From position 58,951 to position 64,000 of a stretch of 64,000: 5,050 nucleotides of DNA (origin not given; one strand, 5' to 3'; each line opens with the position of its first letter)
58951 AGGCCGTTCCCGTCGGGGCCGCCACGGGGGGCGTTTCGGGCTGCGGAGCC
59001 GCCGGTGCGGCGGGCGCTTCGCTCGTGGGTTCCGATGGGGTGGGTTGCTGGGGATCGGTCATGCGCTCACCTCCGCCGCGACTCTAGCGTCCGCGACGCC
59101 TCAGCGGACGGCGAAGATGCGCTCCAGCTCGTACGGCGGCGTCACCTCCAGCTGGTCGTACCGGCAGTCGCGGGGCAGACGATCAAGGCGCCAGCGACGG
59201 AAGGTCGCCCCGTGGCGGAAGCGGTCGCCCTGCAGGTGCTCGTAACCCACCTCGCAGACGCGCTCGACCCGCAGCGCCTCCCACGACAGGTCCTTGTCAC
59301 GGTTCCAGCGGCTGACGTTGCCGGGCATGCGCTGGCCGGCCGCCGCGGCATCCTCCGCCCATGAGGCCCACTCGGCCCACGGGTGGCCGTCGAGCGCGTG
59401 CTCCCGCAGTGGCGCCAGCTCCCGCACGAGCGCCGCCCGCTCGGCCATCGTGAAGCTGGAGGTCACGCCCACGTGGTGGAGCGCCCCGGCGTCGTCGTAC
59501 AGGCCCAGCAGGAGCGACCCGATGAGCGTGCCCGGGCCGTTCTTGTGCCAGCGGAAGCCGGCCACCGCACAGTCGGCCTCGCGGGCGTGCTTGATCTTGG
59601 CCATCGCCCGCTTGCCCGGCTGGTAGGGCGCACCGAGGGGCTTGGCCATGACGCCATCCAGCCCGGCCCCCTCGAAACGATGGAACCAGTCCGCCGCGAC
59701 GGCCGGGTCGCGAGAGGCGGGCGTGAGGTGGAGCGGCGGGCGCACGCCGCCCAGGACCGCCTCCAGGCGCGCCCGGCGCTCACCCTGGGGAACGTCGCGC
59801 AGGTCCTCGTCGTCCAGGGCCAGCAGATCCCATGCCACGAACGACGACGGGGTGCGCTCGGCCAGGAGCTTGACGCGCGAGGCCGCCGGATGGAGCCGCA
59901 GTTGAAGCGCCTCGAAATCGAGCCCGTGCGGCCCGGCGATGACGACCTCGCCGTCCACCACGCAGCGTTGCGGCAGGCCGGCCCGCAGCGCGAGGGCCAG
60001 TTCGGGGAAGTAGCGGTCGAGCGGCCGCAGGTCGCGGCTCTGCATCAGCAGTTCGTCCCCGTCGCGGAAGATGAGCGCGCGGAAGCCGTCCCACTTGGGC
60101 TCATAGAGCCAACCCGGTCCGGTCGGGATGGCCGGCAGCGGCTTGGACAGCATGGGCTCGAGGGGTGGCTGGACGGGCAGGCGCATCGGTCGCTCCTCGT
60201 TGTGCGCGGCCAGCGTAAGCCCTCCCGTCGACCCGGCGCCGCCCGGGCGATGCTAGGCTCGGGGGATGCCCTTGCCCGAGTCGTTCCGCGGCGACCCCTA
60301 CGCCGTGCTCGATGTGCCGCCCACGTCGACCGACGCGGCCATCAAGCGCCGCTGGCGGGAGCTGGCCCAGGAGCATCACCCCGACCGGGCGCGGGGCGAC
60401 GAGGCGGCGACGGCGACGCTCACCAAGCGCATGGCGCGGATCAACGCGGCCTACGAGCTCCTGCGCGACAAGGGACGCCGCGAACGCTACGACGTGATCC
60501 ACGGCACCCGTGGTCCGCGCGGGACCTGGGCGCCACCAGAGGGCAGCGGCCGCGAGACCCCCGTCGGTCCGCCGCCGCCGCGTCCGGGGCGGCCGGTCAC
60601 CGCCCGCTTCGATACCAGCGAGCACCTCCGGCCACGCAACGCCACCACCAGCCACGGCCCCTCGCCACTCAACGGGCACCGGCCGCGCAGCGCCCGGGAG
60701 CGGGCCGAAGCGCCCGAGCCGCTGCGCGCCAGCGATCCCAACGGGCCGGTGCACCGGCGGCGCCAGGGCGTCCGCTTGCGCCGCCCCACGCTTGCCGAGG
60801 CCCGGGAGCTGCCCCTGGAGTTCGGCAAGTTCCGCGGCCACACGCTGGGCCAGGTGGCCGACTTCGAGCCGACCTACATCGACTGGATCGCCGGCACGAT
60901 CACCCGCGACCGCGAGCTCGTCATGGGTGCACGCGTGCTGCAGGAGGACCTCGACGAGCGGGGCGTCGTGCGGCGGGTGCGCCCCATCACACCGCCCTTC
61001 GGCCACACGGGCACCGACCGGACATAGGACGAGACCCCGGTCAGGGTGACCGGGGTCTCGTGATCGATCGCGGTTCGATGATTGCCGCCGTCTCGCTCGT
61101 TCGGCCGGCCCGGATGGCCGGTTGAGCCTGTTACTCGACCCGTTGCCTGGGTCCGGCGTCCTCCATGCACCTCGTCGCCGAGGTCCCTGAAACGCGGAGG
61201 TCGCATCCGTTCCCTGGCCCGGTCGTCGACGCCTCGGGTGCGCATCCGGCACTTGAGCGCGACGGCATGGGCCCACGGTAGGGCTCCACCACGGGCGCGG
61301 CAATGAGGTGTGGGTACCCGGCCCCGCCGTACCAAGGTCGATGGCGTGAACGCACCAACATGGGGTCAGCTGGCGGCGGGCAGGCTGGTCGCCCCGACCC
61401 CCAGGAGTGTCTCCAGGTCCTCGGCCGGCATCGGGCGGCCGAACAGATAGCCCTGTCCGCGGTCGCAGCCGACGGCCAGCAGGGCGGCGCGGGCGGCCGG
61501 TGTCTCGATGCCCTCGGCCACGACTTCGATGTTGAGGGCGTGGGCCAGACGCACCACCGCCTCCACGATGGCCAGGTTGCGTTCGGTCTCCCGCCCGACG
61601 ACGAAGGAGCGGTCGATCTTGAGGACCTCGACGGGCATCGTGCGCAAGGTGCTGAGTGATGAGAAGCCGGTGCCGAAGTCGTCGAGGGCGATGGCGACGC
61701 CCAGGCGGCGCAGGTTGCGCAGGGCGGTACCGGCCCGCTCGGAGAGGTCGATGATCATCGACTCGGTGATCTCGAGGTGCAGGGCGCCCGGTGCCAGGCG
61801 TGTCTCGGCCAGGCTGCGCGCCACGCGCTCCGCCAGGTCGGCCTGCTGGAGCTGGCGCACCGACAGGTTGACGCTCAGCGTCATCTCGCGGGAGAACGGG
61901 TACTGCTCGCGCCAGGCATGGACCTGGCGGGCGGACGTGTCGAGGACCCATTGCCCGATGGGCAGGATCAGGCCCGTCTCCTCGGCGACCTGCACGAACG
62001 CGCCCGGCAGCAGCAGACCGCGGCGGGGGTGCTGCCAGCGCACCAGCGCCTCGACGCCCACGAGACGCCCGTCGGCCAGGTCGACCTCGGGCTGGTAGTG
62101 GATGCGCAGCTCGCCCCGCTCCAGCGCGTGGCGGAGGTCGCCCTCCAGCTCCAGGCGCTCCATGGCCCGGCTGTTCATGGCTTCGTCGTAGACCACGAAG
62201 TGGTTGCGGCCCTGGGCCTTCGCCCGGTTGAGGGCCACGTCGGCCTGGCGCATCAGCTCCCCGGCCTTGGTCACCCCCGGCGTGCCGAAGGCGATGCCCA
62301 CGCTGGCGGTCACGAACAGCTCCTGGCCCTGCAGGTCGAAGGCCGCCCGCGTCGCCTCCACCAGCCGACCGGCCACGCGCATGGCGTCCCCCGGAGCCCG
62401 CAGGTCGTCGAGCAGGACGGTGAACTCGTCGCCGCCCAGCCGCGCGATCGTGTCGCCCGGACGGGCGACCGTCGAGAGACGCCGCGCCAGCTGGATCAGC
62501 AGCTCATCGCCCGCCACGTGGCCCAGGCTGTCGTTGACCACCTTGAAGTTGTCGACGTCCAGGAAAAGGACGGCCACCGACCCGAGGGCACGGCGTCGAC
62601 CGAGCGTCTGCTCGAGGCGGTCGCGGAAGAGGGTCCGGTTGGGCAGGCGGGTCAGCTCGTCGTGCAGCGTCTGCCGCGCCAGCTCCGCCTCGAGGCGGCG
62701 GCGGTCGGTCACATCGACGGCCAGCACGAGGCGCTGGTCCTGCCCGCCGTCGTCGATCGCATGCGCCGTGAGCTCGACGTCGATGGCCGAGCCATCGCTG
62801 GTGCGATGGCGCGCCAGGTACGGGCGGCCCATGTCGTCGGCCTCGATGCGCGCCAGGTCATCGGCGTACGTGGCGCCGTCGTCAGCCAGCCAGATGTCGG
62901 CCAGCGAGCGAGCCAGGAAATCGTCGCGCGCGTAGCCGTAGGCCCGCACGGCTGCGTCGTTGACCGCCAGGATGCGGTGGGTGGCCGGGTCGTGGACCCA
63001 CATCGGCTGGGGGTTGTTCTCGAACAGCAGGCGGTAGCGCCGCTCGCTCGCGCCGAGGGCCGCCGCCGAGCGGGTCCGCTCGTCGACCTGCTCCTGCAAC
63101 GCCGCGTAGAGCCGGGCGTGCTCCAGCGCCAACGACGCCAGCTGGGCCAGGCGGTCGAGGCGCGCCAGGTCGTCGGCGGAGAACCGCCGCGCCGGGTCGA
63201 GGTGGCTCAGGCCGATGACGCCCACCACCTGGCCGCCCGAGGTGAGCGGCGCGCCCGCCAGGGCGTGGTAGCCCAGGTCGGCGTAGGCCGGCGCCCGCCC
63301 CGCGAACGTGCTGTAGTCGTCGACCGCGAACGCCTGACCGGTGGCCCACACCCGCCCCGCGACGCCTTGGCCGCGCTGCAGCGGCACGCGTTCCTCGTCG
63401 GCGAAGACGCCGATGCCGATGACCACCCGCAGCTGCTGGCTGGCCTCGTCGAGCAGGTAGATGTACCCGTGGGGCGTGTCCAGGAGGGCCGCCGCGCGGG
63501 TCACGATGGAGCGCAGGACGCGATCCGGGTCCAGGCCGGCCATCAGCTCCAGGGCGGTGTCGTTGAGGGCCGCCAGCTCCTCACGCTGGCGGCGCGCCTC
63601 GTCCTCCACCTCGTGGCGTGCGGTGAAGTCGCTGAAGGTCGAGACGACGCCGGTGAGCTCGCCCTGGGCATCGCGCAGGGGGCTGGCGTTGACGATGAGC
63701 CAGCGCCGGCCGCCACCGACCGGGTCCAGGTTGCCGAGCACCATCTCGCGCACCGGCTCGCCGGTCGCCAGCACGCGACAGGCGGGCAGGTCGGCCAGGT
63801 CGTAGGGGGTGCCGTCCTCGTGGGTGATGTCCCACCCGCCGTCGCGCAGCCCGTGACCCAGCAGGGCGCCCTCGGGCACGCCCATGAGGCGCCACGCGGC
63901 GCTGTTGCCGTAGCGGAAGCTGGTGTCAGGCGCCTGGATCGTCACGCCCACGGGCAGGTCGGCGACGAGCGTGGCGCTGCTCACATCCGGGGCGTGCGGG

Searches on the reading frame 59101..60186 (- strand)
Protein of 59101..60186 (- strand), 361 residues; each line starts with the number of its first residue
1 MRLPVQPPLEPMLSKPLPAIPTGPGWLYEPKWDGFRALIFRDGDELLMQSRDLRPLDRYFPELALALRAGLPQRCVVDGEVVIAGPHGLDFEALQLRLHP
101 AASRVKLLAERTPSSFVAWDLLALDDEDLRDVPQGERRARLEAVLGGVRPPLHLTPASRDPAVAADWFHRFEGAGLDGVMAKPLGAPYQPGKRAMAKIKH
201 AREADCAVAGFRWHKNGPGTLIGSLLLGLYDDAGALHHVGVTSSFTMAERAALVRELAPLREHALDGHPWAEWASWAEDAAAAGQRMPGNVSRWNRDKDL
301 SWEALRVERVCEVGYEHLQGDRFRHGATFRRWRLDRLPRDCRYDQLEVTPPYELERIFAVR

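Call 70: search_protein_families(library=pfam, proteins=[window:59101-60186:-], max_evalue=0.00001)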
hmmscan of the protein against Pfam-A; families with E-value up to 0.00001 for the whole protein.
window:59101-60186:- (361 aa): 2 families
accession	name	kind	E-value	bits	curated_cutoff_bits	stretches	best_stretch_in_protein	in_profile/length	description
PF01068.26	DNA_ligase_A_M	-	1.6e-32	113.3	26.2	1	11-199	1-204/204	ATP dependent DNA ligase domain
PF04679.21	DNA_ligase_A_C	-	8.6e-10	39.4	27.5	1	220-335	3-93/94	ATP dependent DNA ligase C terminal region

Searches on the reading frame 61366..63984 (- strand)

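Call 70: search_protein_families(library=pfam, proteins=[window:61366-63984:-], max_evalue=0.00001)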
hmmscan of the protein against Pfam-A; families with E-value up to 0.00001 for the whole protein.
window:61366-63984:- (872 aa): 9 families
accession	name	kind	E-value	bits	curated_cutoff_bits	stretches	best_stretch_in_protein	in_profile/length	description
PF00563.25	EAL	-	2.6e-71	240.2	31.3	1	616-851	3-236/236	EAL domain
PF00990.26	GGDEF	-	1.3e-44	152.2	23.8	1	440-595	2-161/161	Diguanylate cyclase, GGDEF domain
PF13185.12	GAF_2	-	1.8e-19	70.7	28.6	1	151-288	2-136/136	GAF domain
PF08448.16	PAS_4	-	1e-18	68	23.1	2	9-125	3-110/110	PAS fold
PF01590.32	GAF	-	6.2e-18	66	22.4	1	152-287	1-133/133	GAF domain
PF13426.13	PAS_9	-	8.9e-16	58.5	27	1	325-427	1-103/103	PAS domain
PF00989.32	PAS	-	4.2e-15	56.2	22.6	1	316-416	2-102/113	PAS fold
PF13492.12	GAF_3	-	1.2e-12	48.9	27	1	152-289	1-129/129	GAF domain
PF13188.13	PAS_8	-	5.9e-12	45.5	21.8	1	315-362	1-44/65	PAS domain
